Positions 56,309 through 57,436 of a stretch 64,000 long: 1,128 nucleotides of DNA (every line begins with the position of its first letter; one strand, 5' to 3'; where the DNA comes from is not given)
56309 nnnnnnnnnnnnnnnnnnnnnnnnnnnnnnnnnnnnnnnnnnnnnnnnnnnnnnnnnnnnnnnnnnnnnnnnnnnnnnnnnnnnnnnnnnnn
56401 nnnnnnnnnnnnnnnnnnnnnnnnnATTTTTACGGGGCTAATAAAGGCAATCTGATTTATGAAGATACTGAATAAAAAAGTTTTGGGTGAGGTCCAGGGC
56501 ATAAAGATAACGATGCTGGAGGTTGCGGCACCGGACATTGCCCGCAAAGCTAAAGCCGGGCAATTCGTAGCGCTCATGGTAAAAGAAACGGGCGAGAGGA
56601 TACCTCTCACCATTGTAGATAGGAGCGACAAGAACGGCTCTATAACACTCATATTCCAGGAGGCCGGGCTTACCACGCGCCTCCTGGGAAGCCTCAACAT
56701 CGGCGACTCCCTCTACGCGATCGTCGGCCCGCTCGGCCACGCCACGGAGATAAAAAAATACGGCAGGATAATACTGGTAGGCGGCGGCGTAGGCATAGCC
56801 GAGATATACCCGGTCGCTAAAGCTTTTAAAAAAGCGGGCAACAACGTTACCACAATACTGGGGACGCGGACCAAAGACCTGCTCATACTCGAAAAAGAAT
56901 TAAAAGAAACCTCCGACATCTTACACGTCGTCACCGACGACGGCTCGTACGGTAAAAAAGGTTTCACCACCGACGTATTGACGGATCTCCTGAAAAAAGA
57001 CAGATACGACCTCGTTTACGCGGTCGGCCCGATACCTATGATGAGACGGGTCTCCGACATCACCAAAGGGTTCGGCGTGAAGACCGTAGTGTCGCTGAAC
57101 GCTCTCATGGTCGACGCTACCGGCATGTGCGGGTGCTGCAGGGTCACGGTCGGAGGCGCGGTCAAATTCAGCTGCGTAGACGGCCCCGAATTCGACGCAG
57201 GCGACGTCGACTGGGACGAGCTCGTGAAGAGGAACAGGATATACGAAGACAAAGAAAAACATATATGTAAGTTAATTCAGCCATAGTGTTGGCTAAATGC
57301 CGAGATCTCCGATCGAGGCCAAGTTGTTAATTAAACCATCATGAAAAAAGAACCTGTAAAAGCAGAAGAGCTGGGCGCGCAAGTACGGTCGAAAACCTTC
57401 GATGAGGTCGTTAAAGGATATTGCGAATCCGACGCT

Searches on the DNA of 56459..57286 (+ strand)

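Call 63: search_with_rna_model(model_id=R1, sources=[L071, L072, L073, L069], max_evalue=1)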
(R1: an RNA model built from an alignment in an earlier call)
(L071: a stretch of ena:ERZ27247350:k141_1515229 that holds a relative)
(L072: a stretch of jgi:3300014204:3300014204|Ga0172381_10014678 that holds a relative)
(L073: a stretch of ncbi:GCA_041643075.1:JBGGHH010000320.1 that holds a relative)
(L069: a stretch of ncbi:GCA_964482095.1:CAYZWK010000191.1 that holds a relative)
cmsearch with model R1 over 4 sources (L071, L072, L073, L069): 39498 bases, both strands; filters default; matches with E-value up to 1: 2.
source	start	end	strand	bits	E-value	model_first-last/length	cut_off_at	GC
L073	7491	7543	-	76.1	7.6e-22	1-52/52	no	0.51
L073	7439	7490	-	75.6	1.1e-21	1-52/52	no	0.54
